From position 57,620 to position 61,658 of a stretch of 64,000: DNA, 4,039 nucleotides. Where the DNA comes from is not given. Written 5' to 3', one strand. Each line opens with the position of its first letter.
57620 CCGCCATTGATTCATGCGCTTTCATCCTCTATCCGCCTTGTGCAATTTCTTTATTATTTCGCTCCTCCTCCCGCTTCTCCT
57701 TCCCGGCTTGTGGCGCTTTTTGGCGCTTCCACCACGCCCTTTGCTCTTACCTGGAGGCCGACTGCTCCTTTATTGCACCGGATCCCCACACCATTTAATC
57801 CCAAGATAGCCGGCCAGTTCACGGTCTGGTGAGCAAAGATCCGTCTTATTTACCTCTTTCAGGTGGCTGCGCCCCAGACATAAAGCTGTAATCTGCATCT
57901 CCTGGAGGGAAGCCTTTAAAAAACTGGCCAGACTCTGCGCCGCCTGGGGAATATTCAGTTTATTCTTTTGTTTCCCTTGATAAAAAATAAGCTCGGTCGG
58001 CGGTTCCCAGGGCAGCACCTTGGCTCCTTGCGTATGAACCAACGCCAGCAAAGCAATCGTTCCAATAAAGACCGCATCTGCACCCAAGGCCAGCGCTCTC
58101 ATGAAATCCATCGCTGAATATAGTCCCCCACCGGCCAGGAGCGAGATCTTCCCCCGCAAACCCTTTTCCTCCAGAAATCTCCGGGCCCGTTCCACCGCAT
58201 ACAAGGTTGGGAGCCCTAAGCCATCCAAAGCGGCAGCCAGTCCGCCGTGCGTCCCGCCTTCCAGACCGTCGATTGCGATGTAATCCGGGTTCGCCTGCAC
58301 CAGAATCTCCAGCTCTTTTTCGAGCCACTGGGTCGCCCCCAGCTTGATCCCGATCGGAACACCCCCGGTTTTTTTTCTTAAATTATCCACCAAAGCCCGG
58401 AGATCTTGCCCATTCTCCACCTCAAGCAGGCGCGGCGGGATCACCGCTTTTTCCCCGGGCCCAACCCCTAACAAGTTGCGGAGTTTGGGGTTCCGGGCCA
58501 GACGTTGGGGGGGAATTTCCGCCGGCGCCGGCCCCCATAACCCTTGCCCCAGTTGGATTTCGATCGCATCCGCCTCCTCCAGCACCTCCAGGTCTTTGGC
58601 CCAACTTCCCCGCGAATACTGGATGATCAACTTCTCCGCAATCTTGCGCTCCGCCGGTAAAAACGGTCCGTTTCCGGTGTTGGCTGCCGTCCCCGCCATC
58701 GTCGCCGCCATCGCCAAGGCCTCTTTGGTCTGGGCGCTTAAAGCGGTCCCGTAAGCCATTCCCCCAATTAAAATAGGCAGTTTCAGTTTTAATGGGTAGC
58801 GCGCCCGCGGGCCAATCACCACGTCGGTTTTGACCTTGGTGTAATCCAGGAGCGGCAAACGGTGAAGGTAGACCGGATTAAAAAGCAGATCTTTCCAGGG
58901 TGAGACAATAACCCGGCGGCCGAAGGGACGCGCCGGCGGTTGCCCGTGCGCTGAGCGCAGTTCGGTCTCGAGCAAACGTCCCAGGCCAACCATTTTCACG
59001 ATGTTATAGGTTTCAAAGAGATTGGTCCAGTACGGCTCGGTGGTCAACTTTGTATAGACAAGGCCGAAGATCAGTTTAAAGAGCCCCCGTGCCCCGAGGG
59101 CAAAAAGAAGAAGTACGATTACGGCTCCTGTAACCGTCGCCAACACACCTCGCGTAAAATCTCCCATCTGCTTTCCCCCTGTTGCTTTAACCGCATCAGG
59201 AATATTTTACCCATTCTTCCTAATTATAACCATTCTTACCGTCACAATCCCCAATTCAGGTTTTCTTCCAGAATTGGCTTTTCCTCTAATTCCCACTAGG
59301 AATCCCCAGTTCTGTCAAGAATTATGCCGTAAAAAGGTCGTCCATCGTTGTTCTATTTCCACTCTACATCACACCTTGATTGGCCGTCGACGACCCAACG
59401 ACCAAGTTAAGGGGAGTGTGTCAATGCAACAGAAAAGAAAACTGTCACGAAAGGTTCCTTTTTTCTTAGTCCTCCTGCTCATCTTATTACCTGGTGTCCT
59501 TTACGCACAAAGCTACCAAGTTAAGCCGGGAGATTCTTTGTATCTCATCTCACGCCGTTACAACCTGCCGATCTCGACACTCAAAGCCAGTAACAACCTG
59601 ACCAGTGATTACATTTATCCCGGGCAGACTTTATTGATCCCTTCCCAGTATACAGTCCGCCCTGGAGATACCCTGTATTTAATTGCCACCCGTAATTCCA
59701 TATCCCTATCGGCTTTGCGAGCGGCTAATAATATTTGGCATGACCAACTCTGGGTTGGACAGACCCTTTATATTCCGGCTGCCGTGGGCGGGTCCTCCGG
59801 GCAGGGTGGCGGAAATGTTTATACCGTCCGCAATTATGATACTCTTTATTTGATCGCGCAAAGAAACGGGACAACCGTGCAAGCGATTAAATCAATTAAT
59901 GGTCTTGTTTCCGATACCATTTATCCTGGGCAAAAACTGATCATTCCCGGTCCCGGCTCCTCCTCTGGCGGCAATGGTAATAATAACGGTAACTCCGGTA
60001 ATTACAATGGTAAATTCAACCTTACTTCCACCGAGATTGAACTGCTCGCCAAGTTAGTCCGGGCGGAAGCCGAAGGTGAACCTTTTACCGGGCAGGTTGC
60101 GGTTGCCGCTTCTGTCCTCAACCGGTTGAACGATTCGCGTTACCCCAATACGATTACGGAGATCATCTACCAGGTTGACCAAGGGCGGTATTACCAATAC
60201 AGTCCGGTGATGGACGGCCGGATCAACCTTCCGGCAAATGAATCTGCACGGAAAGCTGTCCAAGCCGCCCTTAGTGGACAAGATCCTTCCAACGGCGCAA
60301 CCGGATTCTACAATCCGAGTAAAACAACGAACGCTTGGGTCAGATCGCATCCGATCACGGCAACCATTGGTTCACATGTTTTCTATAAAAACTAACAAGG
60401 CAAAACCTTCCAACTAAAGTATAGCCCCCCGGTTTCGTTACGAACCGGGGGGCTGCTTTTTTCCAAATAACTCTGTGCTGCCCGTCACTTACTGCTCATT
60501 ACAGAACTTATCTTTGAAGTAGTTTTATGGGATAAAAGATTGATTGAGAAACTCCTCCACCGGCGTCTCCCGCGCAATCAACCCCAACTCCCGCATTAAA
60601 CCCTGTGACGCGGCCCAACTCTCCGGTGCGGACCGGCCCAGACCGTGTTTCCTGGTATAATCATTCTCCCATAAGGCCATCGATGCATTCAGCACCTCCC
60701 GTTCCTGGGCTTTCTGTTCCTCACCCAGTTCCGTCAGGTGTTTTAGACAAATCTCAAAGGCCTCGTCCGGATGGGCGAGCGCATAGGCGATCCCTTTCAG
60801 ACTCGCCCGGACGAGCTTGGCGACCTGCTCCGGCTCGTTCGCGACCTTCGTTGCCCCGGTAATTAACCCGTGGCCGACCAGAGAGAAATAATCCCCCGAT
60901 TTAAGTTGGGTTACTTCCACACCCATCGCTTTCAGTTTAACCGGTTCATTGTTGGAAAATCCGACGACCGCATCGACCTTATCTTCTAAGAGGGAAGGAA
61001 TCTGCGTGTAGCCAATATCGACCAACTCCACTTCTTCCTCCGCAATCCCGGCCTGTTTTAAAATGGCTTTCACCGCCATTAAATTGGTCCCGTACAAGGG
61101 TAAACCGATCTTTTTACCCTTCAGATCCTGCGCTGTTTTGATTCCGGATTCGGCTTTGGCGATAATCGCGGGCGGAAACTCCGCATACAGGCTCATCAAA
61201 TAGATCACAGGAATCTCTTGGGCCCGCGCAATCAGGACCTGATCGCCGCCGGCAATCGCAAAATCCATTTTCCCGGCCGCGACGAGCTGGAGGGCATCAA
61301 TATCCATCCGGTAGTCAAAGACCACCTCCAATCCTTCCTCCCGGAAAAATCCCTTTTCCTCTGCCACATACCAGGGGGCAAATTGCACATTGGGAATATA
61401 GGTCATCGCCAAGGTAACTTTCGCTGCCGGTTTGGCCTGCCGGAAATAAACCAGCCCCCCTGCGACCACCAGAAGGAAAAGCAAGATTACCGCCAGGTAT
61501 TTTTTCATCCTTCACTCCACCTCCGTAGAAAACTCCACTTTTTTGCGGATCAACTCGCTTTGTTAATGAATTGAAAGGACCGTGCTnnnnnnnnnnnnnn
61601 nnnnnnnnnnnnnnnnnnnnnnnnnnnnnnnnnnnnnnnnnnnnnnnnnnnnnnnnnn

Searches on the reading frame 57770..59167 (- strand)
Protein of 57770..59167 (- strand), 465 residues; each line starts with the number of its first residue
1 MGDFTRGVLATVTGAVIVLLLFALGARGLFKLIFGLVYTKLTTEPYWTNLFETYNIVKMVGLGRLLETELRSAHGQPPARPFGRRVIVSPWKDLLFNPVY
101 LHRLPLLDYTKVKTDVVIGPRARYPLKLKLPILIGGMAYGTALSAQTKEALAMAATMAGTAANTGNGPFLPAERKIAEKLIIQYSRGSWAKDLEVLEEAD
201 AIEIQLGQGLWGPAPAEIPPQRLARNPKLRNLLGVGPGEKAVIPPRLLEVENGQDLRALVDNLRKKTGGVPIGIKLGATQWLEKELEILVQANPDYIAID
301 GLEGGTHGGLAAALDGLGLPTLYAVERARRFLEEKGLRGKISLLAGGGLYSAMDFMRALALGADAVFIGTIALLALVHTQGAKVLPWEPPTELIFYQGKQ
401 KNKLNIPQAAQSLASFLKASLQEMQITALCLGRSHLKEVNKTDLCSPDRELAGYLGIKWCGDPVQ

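Call 7: search_protein_families(library=pfam, proteins=[window:57770-59167:-])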
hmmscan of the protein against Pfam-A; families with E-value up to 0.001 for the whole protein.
window:57770-59167:- (465 aa): 4 families
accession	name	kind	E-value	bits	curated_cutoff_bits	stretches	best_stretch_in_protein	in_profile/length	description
PF01645.23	Glu_synthase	-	2.2e-55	188.8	20.4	1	108-377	44-312/369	Conserved region in glutamate synthase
PF00478.31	IMPDH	-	1.4e-06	28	25.6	1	313-399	184-255/345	IMP dehydrogenase / GMP reductase domain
PF01070.24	FMN_dh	-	3e-06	27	24.9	1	337-378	270-311/350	FMN-dependent dehydrogenase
PF03060.21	NMO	-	1.2e-05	25.3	28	1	284-375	147-228/331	Nitronate monooxygenase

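Call 8: search_protein_families(library=ncbifam, proteins=[window:57770-59167:-])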
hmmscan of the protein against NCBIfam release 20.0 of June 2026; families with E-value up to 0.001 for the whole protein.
window:57770-59167:- (465 aa): 4 families
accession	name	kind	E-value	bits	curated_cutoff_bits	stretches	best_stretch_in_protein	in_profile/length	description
NF008730.0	PRK11750.1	equivalog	6.4e-15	53.6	1047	1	137-376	866-1103/1490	glutamate synthase large subunit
TIGR02151.1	IPP_isom_2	equivalog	1.9e-09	36.9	281.3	1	310-379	235-298/338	type 2 isopentenyl-diphosphate Delta-isomerase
NF033901.1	L_lactate_LldD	exception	0.00011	21.3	550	1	335-381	295-341/377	FMN-dependent L-lactate dehydrogenase LldD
NF008398.0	PRK11197.1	subfamily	0.00018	20.4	376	1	336-379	296-339/381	L-lactate dehydrogenase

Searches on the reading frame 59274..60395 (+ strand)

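Call 7: search_protein_families(library=pfam, proteins=[window:59274-60395:+])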
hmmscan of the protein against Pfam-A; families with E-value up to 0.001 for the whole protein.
window:59274-60395:+ (373 aa): 6 families
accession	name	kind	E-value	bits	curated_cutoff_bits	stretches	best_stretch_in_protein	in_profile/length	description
PF01476.26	LysM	-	5e-49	164.4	20.9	3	183-225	1-43/43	LysM domain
PF07486.17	Hydrolase_2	-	9.3e-30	103.7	27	1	268-371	1-100/100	Cell Wall Hydrolase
PF23473.1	LysM3_LYK4_5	-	9.5e-16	58.1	29.3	1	80-123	4-47/48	LYK4/5 LysM3 domain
PF23472.1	LysM2_CERK1_LYK3_4_5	-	5.4e-09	36.3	27.4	0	183-225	8-54/56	LYK3/4/5 LysM2 domain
PF23446.1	LysM1_NFP_LYK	-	1.4e-07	32.7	36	0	186-225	11-54/60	NFP/LYK LysM1 domain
PF23457.1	LysM2_NFP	-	9.4e-05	22.9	36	0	80-94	7-21/56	NFP LysM2 domain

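Call 8: search_protein_families(library=ncbifam, proteins=[window:59274-60395:+])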
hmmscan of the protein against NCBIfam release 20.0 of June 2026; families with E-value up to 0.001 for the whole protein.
window:59274-60395:+ (373 aa): 16 families
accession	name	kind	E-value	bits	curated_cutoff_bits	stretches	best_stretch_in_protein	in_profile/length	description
TIGR02869.1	spore_SleB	equivalog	3.1e-41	141.5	236.5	1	183-372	37-201/201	spore cortex-lytic enzyme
NF004974.0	PRK06347.1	equivalog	1.3e-26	93.7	701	2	180-247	405-469/592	1,4-beta-N-acetylmuramoylhydrolase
NF008050.0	PRK10783.1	equivalog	1e-24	86.7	508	3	124-222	344-445/457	murein transglycosylase D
NF041208.1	celldiv_DipM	equivalog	4.4e-23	82.2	740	3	80-124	185-229/419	cell division endopeptidase DipM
TIGR02899.1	spore_safA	subfamily_domain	4.3e-21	74.6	67.85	2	83-124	1-44/44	SafA/ExsA family spore coat assembly protein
NF010723.1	PRK14125.1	equivalog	2.2e-18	66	60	2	79-124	33-86/87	cell division suppressor protein YneA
NF010495.0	PRK13914.1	equivalog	3.6e-17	62.5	647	1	185-224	32-71/481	invasion associated endopeptidase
NF040883.1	amid_act_ActS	equivalog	2.4e-15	56.5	375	1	175-231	28-85/242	amidase activator ActS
NF042931.1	SAG1386_EF1546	equivalog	2.6e-15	56.9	80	1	174-224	103-157/158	SAG1386/EF1546 family surface-associated protein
NF050804.1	CellDivDipMCaul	equivalog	6.6e-11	41.7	900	1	79-168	309-404/634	cell division endopeptidase DipM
TIGR02907.1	spore_VI_D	equivalog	1.6e-10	41.1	169.85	0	127-168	303-344/344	stage VI sporulation protein D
NF008399.0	PRK11198.1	equivalog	1.7e-09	38.3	134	0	181-225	96-146/149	peptidoglycan-binding protein LysM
NF052398.1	Agg_Promo_Fact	equivalog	5.8e-09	36.4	170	0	181-230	29-79/202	aggregation-promoting factor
NF033598.2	elast_bind_EbpS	equivalog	5.8e-09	35.4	300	1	175-225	443-498/498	elastin-binding protein EbpS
NF047755.1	LIC_10271_M23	exception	1.7e-08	34.5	180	0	63-124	9-71/207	LIC_10271 family cell wall hydrolase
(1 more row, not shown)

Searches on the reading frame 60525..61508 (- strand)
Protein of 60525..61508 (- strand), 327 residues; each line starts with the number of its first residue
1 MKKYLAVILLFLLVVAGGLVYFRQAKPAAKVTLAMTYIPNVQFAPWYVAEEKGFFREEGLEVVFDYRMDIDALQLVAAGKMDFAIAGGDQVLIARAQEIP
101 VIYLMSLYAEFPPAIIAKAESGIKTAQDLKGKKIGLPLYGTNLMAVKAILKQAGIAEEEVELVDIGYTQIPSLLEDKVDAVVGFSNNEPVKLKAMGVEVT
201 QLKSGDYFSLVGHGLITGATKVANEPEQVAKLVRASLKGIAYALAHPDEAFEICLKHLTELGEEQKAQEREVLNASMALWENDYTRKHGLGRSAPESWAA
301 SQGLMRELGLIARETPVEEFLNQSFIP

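Call 7: search_protein_families(library=pfam, proteins=[window:60525-61508:-])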
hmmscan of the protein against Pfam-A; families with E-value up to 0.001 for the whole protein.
window:60525-61508:- (327 aa): 5 families
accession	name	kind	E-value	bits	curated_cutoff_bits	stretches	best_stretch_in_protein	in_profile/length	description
PF09084.16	NMT1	-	3.6e-55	187.7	20.5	1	40-250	1-216/216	NMT1/THI5 like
PF13379.11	NMT1_2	-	3.6e-08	34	24.7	1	29-194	4-186/252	NMT1-like family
PF12974.12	Phosphonate-bd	-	1.8e-07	31.2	27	1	60-159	29-135/242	ABC transporter, phosphonate, periplasmic substrate-binding protein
PF16868.10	NMT1_3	-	1.8e-05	24.9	27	1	102-182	83-164/289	NMT1-like family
PF14503.11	YhfZ_C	-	0.00064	19.6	35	0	147-207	126-189/236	YhfZ C-terminal domain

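Call 8: search_protein_families(library=ncbifam, proteins=[window:60525-61508:-])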
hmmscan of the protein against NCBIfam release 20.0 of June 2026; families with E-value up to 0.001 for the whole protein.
window:60525-61508:- (327 aa): 6 families
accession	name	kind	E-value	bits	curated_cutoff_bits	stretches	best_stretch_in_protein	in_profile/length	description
TIGR01728.1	SsuA_fam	subfamily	6.2e-27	94.6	163.5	1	35-326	3-289/290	aliphatic sulfonate ABC transporter substrate-binding protein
TIGR02122.1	TRAP_TAXI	subfamily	3.3e-12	45.9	84.35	1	73-181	75-194/320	TAXI family TRAP transporter solute-binding subunit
TIGR01729.1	taurine_ABC_bnd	equivalog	3e-09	36.7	304.25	1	71-170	39-139/300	taurine ABC transporter substrate-binding protein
NF040735.1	SBP_SaoX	equivalog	1.7e-06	27.3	300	1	45-253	17-228/330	ABC transporter substrate-binding subunit SaoX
NF008553.0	PRK11480.1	equivalog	1.9e-06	27.3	490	1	48-166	38-157/320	taurine ABC transporter substrate-binding protein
TIGR01098.1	3A0109s03R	subfamily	2.3e-05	24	112.05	1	74-135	78-144/253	phosphate/phosphite/phosphonate ABC transporter substrate-binding protein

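Call 13: search_solved_structures(query=window:60525-61508:-, max_evalue=0.001)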
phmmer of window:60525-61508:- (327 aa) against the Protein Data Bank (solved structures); distinct sequences matched with E-value up to 0.001: 10.
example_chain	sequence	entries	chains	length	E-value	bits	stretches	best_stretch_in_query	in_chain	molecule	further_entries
3ix1_A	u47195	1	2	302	5.2e-25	91.4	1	32-279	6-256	N-formyl-4-amino-5-aminomethyl-2-methylpyrimidine binding protein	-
4nmy_A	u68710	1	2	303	1.9e-22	83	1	28-326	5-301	ABC-type transport system, extracellular solute-binding protein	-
4h6d_F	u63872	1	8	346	1.3e-16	63.8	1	30-263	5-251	Pyrimidine precursor biosynthesis enzyme THI5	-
4h65_A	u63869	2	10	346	1e-15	60.9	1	30-257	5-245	Pyrimidine precursor biosynthesis enzyme THI5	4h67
4esx_A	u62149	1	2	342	6.8e-13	51.6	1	30-251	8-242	Pyrimidine biosynthesis enzyme THI13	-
4esw_A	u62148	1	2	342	1.3e-12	50.7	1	30-251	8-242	Pyrimidine biosynthesis enzyme THI13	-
3qsl_A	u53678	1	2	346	4.6e-12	48.9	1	24-190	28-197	Putative exported protein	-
4zv1_A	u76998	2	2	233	5e-08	35.6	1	52-183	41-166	AncQR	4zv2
6ssy_A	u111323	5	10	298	7.3e-06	28.5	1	45-166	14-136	Taurine-binding periplasmic protein | Taurine ABC transporter substrate-binding protein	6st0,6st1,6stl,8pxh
3uif_A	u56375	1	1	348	0.00038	22.9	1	76-325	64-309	Sulfonate ABC transporter, periplasmic sulfonate-binding protein SsuA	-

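Call 14: find_homologous_proteins(query=window:60525-61508:-, max_evalue=1e-10)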
Query window:60525-61508:- (327 aa): 1988 proteins with E <= 1e-10 among 7657 candidates; the best 120 are listed.
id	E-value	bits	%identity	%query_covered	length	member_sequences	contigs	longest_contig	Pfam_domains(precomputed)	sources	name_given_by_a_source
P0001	2.0e-207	705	100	100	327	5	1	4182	PF13379.12,PF09084.17,PF12974.13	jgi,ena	-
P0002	3.0e-172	590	84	94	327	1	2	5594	PF13379.12,PF09084.17,PF12974.13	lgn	-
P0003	5.5e-165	566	92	87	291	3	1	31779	PF09084.17,PF12974.13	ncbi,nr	ncbi:MAG: ABC transporter substrate-binding protein, partial [Firmicutes bacterium]|nr:ABC transport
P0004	1.6e-161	555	74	100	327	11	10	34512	PF13379.12,PF09084.17,PF12974.13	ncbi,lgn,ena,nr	ncbi:MAG TPA: hypothetical protein DEB05_11540 [Firmicutes bacterium]|nr:hypothetical protein [Bacil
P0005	3.4e-156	537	73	100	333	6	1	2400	PF13379.12,PF09084.17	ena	-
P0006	3.5e-156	537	76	94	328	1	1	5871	PF13379.12,PF09084.17,PF12974.13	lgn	-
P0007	1.2e-155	535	76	94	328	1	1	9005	PF13379.12,PF09084.17,PF12974.13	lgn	-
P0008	6.3e-155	533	76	95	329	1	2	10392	PF13379.12,PF09084.17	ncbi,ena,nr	ncbi:MAG: ABC transporter substrate-binding protein [Firmicutes bacterium]|nr:ABC transporter substr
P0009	9.3e-155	532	74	95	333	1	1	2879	PF13379.12,PF09084.17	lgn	-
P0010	1.4e-154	532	76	94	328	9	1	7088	PF13379.12,PF09084.17,PF12974.13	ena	-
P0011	1.4e-154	532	79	91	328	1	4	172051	PF13379.12,PF09084.17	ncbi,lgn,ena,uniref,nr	ncbi:ABC transporter substrate-binding protein [Capillibacterium thermochitinicola]|uniref:ABC trans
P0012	2.0e-154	531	72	100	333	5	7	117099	PF13379.12,PF09084.17,PF12974.13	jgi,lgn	jgi:NitT/TauT family transport system substrate-binding protein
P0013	1.5e-153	528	79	91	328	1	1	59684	PF13379.12,PF09084.17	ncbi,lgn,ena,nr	ncbi:MAG TPA: ABC transporter substrate-binding protein [Firmicutes bacterium]|nr:ABC transporter su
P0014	6.5e-153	526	74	94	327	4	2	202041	PF13379.12,PF09084.17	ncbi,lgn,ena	-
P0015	4.3e-151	520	76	93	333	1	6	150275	PF13379.12,PF09084.17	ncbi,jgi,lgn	ncbi:MAG TPA: ABC transporter substrate-binding protein [Capillibacterium sp.]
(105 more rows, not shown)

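Call 17: find_related_loci(query=A1, collection=genome_contigs, flank=6000)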
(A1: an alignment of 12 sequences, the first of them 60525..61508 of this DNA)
Query A1 (327 aa) in genome_contigs; peptide patterns used: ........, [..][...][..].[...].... (x = any residue, [..] = any of these).
150 stretches matched a pattern; 144 encode a relative of the query (tblastn E <= 1e-3); the best 80 are kept; 80 distinct loci.
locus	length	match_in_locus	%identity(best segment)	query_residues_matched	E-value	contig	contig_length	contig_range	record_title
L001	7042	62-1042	74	1-327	5e-170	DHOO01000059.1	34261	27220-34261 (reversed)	MAG TPA_asm: Firmicutes bacterium UBA5388 UBA5388_contig_2367, whole genome shotgun sequence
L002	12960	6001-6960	75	8-327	3e-163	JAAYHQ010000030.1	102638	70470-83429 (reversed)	MAG: Bacillota bacterium isolate AS09scLD_395 74953_AS09, whole genome shotgun sequence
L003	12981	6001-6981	72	1-327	9e-163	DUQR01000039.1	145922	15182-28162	MAG TPA_asm: Bacillota bacterium isolate AS08sgBPME_427 229321_AS08, whole genome shotgun sequence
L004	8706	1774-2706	76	17-327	8e-161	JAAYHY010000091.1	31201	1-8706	MAG: Bacillota bacterium isolate AS09scLD_416 215348_AS09, whole genome shotgun sequence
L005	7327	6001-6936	76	16-327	2e-160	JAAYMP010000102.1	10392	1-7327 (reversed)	MAG: Bacillota bacterium isolate AS20ysBPTH_40 63113_AS20, whole genome shotgun sequence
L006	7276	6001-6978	72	1-327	5e-160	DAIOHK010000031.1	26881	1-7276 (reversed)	MAG TPA_asm: Bacillota bacterium isolate CTOTU40321 NODE_1597_length_26881_cov_8.615410, whole genome shotgun sequence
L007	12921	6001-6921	76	21-327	2e-159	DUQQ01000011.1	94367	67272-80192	MAG TPA_asm: Hydrogenispora sp. isolate AS08sgBPME_416 131365_AS08, whole genome shotgun sequence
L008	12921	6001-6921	75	21-327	3e-154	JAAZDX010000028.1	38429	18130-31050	MAG: Bacillota bacterium isolate AS09scLD_242 49725_AS09, whole genome shotgun sequence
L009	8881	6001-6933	71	17-327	8e-152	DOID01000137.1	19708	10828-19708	MAG TPA_asm: Bacillota bacterium isolate UBA11021 contig_12003, whole genome shotgun sequence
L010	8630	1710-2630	74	21-327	2e-151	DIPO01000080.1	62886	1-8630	MAG TPA_asm: Firmicutes bacterium UBA5486 UBA5486_contig_2725, whole genome shotgun sequence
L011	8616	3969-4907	69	16-327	3e-147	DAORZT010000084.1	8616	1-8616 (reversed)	MAG TPA_asm: Bacillota bacterium isolate AMR_MDS_1928 NODE_5969_length_8616_cov_10.449947, whole genome shotgun sequence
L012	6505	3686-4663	66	1-326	2e-144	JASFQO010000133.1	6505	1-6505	MAG: Bacillota bacterium isolate D0819S20remetaG_Bin_55 D0819S20remetaG_FD_scaffold_2180_c1, whole genome shotgun sequen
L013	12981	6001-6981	64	1-327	1e-142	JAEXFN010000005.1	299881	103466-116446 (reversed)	MAG: Bacillota bacterium isolate OH_HBB_250 k127_1779233, whole genome shotgun sequence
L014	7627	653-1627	65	1-326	3e-140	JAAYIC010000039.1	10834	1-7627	MAG: Bacillota bacterium isolate AS09scLD_55 352290_AS09, whole genome shotgun sequence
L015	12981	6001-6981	65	1-327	1e-139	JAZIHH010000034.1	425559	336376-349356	MAG: Bacillota bacterium isolate bin9.1 bin9.1_contig_373_polypolish, whole genome shotgun sequence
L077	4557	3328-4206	44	30-327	2e-76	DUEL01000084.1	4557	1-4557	MAG TPA_asm: Thermoflexia bacterium isolate J88 Contig84, whole genome shotgun sequence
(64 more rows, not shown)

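Call 36: find_homologous_proteins(query=L077:3202-4209:+, max_evalue=1e-20)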
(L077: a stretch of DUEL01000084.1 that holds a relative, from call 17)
Query L077:3202-4209:+ (335 aa): 5748 proteins with E <= 1e-20 among 8000 candidates; the best 120 are listed.
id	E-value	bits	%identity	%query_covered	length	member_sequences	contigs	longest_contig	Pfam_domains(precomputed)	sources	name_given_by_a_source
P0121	1.1e-192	658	90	100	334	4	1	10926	PF13379.12,PF09084.17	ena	-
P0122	7.8e-189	645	89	100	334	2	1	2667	PF13379.12,PF09084.17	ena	-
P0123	2.0e-184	631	81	100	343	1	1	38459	PF13379.12,PF09084.17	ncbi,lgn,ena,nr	ncbi:MAG TPA: hypothetical protein ENK08_05260 [Chloroflexi bacterium]|nr:hypothetical protein [Chlo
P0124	2.8e-184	630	84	100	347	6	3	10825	PF13379.12,PF09084.17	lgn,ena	-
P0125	2.7e-170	584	85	90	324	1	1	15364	PF13379.12,PF09084.17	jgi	-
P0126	5.3e-167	573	80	96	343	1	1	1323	PF13379.12,PF09084.17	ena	-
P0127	5.4e-164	563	83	89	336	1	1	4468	PF13379.12,PF09084.17,PF12974.13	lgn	-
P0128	1.6e-157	542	81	90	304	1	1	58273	PF13379.12,PF09084.17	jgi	-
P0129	1.7e-155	535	76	95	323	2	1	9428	PF13379.12,PF09084.17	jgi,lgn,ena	-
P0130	8.0e-155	533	79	88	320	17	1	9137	PF13379.12,PF09084.17,PF16868.11,PF12974.13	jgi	jgi:NitT/TauT family transport system substrate-binding protein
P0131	2.6e-154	532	79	88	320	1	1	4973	PF13379.12,PF09084.17,PF16868.11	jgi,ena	-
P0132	8.2e-154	530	78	89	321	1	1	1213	PF13379.12,PF09084.17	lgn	-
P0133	3.5e-153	528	74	95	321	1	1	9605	PF13379.12,PF09084.17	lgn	-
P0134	4.8e-153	527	79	87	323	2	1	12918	PF09084.17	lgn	-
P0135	5.5e-153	527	79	89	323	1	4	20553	PF13379.12,PF09084.17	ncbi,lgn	-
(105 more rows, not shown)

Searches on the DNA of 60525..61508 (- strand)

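Call 18: search_rna_families(sources=[L002, L003, L007, L013, L015, L024, L034, L037, L046, L057, L066], threshold=gathering)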
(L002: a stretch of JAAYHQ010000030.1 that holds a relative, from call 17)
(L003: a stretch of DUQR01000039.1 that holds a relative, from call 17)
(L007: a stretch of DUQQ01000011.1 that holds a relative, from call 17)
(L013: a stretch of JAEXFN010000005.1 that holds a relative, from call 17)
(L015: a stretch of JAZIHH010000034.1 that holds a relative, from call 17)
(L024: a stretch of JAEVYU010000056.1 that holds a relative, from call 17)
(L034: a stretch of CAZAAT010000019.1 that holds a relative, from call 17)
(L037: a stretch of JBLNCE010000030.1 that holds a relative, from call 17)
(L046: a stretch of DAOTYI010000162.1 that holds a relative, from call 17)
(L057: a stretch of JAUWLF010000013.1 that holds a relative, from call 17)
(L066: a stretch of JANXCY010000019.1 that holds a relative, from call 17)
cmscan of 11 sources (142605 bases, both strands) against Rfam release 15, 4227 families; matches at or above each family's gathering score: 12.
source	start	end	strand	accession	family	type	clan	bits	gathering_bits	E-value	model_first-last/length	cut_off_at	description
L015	4057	4193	+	RF00050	FMN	Cis-reg; riboswitch;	-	110.3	66.2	1.9e-24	1-138/138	no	FMN riboswitch aptamer (RFN element)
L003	3966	4109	+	RF00050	FMN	Cis-reg; riboswitch;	-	104.9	66.2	5.5e-23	1-138/138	no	FMN riboswitch aptamer (RFN element)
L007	3985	4125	+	RF00050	FMN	Cis-reg; riboswitch;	-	103.3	66.2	1.5e-22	1-138/138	no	FMN riboswitch aptamer (RFN element)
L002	3917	4057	+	RF00050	FMN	Cis-reg; riboswitch;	-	102.8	66.2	2.1e-22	1-138/138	no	FMN riboswitch aptamer (RFN element)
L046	3535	3715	+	RF00050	FMN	Cis-reg; riboswitch;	-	101.1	66.2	6e-22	1-138/138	no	FMN riboswitch aptamer (RFN element)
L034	4254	4387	+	RF00050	FMN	Cis-reg; riboswitch;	-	101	66.2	6.5e-22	1-138/138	no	FMN riboswitch aptamer (RFN element)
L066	4829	5006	+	RF00050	FMN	Cis-reg; riboswitch;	-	99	66.2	2.3e-21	1-138/138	no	FMN riboswitch aptamer (RFN element)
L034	12673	12775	+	RF00162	SAM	Cis-reg; riboswitch;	CL00012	96.7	44.4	9.8e-22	1-108/108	no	SAM riboswitch aptamer (S box leader)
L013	4114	4251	+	RF00050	FMN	Cis-reg; riboswitch;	-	96.4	66.2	1.2e-20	1-138/138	no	FMN riboswitch aptamer (RFN element)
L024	4084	4265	+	RF00050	FMN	Cis-reg; riboswitch;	-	92.8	66.2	1.1e-19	1-138/138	no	FMN riboswitch aptamer (RFN element)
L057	4881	5032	+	RF00050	FMN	Cis-reg; riboswitch;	-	92.1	66.2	1.7e-19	1-138/138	no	FMN riboswitch aptamer (RFN element)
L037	4220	4395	+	RF00050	FMN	Cis-reg; riboswitch;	-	91.1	66.2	3.2e-19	1-138/138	no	FMN riboswitch aptamer (RFN element)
